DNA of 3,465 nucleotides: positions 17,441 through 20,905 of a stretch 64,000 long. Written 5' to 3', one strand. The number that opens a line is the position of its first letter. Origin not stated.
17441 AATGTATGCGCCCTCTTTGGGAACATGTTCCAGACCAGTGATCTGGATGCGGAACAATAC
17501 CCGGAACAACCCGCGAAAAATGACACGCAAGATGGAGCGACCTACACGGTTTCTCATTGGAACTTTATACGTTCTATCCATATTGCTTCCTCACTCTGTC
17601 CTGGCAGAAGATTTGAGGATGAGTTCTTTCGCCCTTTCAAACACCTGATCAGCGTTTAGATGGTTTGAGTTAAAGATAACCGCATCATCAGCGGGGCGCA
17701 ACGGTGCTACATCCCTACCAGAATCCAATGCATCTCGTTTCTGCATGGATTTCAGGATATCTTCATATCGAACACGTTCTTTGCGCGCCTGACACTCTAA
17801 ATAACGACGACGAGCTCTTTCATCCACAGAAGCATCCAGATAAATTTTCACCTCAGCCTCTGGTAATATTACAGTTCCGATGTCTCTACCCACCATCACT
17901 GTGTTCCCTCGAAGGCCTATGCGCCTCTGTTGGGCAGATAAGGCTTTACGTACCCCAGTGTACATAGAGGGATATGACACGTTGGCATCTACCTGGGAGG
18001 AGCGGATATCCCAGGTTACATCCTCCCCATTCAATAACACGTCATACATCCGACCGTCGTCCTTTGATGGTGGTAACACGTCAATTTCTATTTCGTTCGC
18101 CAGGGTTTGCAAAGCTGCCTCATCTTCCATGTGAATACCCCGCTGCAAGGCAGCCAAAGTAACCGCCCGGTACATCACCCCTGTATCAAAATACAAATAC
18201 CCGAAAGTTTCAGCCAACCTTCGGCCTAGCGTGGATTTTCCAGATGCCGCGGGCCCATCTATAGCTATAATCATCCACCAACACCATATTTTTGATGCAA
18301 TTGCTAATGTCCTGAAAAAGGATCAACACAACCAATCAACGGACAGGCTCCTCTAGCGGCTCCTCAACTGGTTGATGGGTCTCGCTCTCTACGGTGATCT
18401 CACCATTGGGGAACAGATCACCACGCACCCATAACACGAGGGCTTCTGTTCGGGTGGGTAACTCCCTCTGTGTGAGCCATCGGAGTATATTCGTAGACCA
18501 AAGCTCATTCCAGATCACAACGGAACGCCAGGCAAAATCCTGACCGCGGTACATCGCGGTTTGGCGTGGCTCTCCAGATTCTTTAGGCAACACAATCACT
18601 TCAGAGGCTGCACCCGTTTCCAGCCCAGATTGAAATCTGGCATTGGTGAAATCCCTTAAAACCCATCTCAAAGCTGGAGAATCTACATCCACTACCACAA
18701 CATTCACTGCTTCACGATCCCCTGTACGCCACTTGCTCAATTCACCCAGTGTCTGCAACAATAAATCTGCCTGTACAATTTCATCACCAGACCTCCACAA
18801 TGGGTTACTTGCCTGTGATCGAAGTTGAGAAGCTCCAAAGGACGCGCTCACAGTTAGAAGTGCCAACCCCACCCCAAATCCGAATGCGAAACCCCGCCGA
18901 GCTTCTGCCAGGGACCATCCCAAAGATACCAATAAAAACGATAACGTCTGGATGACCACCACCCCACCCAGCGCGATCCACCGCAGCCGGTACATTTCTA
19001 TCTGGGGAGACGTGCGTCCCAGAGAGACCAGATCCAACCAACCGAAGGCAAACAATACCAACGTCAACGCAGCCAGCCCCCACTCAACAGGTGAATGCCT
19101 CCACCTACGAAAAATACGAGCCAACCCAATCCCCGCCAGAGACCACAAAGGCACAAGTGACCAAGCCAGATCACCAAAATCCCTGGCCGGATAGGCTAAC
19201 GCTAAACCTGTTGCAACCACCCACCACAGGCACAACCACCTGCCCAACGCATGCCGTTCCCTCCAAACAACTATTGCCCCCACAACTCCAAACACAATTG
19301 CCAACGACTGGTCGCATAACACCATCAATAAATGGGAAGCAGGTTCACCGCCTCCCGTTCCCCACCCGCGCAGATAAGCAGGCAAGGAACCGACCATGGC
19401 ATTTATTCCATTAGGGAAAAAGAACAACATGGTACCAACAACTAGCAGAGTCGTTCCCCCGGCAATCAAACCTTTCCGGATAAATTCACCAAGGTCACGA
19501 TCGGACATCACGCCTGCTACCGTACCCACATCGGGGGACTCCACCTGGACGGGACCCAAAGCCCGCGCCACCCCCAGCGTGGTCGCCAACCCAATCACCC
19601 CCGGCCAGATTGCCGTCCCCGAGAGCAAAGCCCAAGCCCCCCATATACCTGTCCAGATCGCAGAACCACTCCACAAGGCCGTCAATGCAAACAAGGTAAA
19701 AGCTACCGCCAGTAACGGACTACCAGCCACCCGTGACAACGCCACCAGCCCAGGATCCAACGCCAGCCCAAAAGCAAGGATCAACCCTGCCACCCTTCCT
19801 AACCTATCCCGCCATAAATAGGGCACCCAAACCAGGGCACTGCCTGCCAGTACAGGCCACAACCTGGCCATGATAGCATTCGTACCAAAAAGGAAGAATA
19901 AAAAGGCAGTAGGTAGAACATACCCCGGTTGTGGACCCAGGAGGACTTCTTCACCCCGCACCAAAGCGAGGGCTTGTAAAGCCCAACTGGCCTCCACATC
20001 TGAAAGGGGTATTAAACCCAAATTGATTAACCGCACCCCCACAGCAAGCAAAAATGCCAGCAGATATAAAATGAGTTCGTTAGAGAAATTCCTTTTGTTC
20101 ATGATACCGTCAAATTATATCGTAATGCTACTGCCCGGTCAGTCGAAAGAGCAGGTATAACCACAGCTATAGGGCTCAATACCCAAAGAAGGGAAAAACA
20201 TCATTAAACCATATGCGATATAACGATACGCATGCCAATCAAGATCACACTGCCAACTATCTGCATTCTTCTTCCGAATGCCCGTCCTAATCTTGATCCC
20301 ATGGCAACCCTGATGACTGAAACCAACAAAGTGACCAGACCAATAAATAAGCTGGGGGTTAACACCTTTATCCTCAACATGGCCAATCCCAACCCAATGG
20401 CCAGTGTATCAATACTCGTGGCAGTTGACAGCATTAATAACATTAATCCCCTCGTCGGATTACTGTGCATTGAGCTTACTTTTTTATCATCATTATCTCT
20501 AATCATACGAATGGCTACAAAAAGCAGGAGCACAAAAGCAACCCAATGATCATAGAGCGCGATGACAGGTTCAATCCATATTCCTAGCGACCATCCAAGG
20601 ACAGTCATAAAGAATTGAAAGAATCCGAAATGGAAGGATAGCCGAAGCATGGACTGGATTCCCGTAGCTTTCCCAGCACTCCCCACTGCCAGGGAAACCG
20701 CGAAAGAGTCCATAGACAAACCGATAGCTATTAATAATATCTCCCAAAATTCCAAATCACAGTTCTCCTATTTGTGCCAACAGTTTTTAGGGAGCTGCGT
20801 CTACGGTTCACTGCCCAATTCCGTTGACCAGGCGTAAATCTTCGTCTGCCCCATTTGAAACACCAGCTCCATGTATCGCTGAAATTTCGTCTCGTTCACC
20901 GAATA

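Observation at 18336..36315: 18-kb co-directional operon dominated by five giant polytopic GT-C/YYY membrane proteins: an uncharacterised envelope glycan assembly locus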

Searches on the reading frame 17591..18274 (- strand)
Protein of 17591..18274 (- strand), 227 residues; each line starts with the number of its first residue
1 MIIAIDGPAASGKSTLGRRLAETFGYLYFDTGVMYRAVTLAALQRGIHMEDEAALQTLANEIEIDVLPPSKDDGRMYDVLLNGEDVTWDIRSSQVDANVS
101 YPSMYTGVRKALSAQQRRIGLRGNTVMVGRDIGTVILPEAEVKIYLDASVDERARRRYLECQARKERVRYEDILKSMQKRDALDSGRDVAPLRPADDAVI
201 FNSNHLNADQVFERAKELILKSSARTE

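Call 8: search_protein_families(library=pfam, proteins=[window:17591-18274:-], max_evalue=0.001)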
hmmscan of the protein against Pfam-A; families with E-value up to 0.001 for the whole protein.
window:17591-18274:- (227 aa): 5 families
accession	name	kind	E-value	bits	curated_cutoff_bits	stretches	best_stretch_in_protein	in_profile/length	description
PF02224.24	Cytidylate_kin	-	4.8e-68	229.5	26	1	3-219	1-209/211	Cytidylate kinase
PF13189.12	Cytidylate_kin2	-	1.4e-09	38.8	28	1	2-181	1-147/176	Cytidylate kinase-like family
PF13238.12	AAA_18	-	0.00022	22.1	29.4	0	3-54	1-44/128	AAA domain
PF01202.28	SKI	-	0.00023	21.7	22.1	0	10-34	2-26/159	Shikimate kinase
PF13207.12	AAA_17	-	0.00083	20.1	27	0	7-39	2-34/136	AAA domain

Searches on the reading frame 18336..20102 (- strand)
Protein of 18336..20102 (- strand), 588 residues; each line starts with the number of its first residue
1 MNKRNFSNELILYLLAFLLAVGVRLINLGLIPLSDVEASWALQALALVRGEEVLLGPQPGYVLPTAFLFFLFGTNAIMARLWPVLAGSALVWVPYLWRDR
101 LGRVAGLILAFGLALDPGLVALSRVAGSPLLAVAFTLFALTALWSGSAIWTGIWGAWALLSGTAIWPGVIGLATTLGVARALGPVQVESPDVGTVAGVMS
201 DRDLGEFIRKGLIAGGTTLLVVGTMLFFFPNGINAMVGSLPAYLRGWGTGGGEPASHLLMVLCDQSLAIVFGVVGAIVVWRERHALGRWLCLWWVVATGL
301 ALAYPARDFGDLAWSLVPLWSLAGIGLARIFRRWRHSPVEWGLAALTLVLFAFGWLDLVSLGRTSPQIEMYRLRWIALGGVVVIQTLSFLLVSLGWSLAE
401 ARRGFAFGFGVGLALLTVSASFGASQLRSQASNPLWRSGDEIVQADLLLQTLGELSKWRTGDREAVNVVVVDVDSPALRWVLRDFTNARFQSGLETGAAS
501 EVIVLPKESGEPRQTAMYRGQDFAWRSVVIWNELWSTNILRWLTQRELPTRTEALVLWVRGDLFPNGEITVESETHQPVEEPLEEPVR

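Call 3: search_protein_families(library=pfam, proteins=[window:18336-20102:-], max_evalue=0.01)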
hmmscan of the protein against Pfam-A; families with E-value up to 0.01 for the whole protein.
window:18336-20102:- (588 aa): 0 families

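Call 4: search_protein_families(library=ncbifam, proteins=[window:18336-20102:-], max_evalue=0.01)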
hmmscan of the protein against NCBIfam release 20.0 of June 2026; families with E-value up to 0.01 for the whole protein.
window:18336-20102:- (588 aa): 1 family
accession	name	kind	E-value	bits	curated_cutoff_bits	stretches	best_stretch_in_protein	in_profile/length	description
TIGR03663.1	TIGR03663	subfamily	2.9e-10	39.8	126.25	1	14-143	5-137/435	flippase activity-associated protein Agl23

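Call 37: find_homologous_proteins(query=window:18336-20102:-, max_evalue=0.00001)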
Query window:18336-20102:- (588 aa): 716 proteins with E <= 0.00001 among 8000 candidates; the best 120 are listed.
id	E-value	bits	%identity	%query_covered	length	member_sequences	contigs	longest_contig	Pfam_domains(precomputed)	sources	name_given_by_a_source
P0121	0.0e+0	1291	100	100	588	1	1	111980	-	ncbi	ncbi:MAG: hypothetical protein AB1345_06230 [Chloroflexota bacterium]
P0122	1.4e-129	452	44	99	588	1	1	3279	-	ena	-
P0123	1.7e-129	451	46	96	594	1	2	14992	-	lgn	-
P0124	1.6e-128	448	44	99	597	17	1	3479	-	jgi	jgi:UPF0716 family protein affecting phage T7 exclusion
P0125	1.6e-125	438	42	98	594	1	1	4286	-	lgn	-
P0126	1.8e-125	438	43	99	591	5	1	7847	-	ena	-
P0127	6.9e-125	436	41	99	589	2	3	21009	-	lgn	-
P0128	1.9e-124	435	43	99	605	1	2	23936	-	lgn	-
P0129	4.8e-123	430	42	100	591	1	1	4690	-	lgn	-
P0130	5.8e-123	430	42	97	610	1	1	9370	-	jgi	jgi:hypothetical protein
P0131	1.2e-122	429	42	98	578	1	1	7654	-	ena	-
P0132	1.5e-122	428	43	99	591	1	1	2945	-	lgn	-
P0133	4.2e-122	427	44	99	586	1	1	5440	-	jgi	jgi:hypothetical protein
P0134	5.5e-122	427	42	98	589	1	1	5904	-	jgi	jgi:hypothetical protein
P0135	6.5e-122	426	42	98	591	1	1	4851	-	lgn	-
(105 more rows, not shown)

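Call 49: predict_structure(alignment_id=A2)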
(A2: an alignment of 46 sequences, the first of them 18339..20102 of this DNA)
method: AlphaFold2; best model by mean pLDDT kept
length: 588 residues; sequences in the alignment: 46
mean_pLDDT: 88.9   pTM: 0.88
mean pLDDT of the five models: 88.9, 87.9, 87.1, 86.5, 84.8
residues with pLDDT >= 90: 412; 70-90: 121; 50-70: 30; < 50: 25
segments of 3 or more residues with pLDDT < 50: 1-3, 188-196, 573-578, 582-584
pLDDT, mean of each block of 10 residues (from residue 1): 68 97 93 94 96 94 97 97 98 95 96 96 94 97 94 98 95 94 61 50 91 97 91 94 92 88 92 95 93 97 91 96 95 85 97 93 81 94 97 95 94 93 70 68 93 94 95 95 95 79 92 82 91 80 85 94 79 51 49
secondary structure, 60 per line:
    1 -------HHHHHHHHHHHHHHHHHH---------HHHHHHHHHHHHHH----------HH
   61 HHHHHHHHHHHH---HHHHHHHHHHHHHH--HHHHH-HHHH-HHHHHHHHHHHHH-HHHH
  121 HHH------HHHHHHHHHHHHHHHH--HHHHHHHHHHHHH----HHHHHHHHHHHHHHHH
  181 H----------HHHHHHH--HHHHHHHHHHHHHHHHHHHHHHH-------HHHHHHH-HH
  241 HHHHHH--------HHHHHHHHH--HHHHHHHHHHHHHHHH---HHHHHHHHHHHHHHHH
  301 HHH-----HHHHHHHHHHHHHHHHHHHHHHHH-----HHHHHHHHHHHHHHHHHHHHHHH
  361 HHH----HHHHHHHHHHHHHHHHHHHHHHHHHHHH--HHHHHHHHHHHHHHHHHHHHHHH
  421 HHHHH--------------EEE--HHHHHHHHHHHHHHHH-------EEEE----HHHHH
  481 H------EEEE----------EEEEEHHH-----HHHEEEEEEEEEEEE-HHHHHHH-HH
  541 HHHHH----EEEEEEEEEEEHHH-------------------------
elements in order: H8-25 H35-48 H59-72 H76-89 H92-96 H98-101 H103-115 H117-123 H130-145 H148-160 H165-181 H192-198 H201-223 H231-237 H239-246 H255-263 H266-281 H285-303 H309-332 H338-363 H368-395 H398-425 E440-442 H445-460 E468-471 H476-481 E488-491 E502-506 E518-529 H531-537 H539-545 E550-560

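Call 54: fold_search(model_id=the predicted structure, library=pdb)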
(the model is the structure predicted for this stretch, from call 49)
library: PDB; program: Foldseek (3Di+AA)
matches with E <= 10: 175; with E <= 0.001: 12
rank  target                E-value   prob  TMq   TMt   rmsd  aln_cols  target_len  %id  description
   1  5f15                  2.2e-08  1.00  0.51  0.55   8.1       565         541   16  Crystal Structure of ArnT from Cupriavidus metallidurans bound to Undecaprenyl phosphate (released 2016-02-17)
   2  5ezm                  2.5e-07  1.00  0.50  0.54   8.0       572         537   16  Crystal Structure of ArnT from Cupriavidus metallidurans in the apo state (released 2016-02-17)
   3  9s6u_A                1.4e-06  1.00  0.51  0.55   8.5       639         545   12  Ternary cryo-EM structure of human ALG9 with Dol25-PP-GlcNAc2Man8, Dol25-P-Man and Fab (released 2026-03-18)
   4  9n9j_I                7.3e-06  1.00  0.40  0.34  16.6       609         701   12  Structure of a GRP94 folding intermediate engaged with a CCDC134- and FKBP11-bound secretory translocon (released 2025-11-19)
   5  9s6s_A                9.7e-06  1.00  0.48  0.52   8.9       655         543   12  Ternary cryo-EM structure of human ALG9 with Dol25-PP-GlcNAc2Man6, Dol25-P-Man and Fab (released 2026-03-18)
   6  8age_A                1.2e-05  1.00  0.38  0.35  13.6       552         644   14  Structure of yeast oligosaccharylransferase complex with acceptor peptide bound (released 2022-12-07)
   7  8b6l_I                1.7e-05  1.00  0.38  0.33  17.1       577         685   11  Subtomogram average of the human Sec61-TRAP-OSTA-translocon (released 2022-12-07)
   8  8agc_A                2.6e-05  1.00  0.38  0.33  14.9       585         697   15  Structure of yeast oligosaccharylransferase complex with lipid-linked oligosaccharide and non-acceptor peptide bound (released 2022-12-07)
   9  6ezn_F                3.5e-05  1.00  0.41  0.37  14.0       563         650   13  Cryo-EM structure of the yeast oligosaccharyltransferase (OST) complex (released 2018-01-17)
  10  7oci_F                3.7e-05  1.00  0.38  0.35  14.1       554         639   13  Cryo-EM structure of yeast Ost6p containing oligosaccharyltransferase complex (released 2022-02-16)
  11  8pn9_A                6.7e-05  1.00  0.38  0.35  15.0       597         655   12  Structure of human oligosaccharyltransferase OST-A complex bound to NGI-1 (released 2024-05-08)
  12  6s7t_A                9.6e-05  1.00  0.37  0.32  14.6       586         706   12  Cryo-EM structure of human oligosaccharyltransferase complex OST-B (released 2019-12-18)
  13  7w72_U                1.4e-03  1.00  0.31  0.41  13.1       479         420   15  Structure of a human glycosylphosphatidylinositol (GPI) transamidase (released 2022-02-16)
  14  3waj                  1.7e-03  1.00  0.32  0.25  17.6       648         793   12  Crystal structure of the Archaeoglobus fulgidus oligosaccharyltransferase (O29867_ARCFU) complex with Zn and sulfate (released 2013-10-30)
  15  9i5k_A                2.8e-03  1.00  0.41  0.48  13.4       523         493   12  Structure of the Chaetomium thermophilum Pmt4 homodimer (C2 symmetry) (released 2025-12-24)
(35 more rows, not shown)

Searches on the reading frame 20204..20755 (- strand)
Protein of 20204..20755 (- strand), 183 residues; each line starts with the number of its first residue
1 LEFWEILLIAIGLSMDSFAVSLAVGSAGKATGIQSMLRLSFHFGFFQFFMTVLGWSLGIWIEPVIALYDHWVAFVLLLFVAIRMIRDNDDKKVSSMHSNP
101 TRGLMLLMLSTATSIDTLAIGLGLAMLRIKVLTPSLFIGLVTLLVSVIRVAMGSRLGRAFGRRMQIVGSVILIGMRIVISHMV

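Call 3: search_protein_families(library=pfam, proteins=[window:20204-20755:-], max_evalue=0.01)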
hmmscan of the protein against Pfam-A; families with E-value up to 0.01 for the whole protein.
window:20204-20755:- (183 aa): 1 family
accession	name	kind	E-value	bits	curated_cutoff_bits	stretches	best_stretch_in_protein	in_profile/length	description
PF02659.21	Mntp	-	2.6e-41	141.4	24.4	1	33-177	4-149/152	Putative manganese efflux pump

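Call 4: search_protein_families(library=ncbifam, proteins=[window:20204-20755:-], max_evalue=0.01)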
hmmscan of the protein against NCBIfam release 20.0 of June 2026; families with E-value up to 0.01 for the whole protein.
window:20204-20755:- (183 aa): 2 families
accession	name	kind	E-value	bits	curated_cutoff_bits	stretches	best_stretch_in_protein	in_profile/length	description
NF008546.0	PRK11469.1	equivalog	8.2e-28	97.4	214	1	1-179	1-181/188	manganese efflux pump MntP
TIGR02840.1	spore_YtaF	equivalog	2.7e-07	30.3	149.6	2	105-179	2-80/206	sporulation membrane protein YtaF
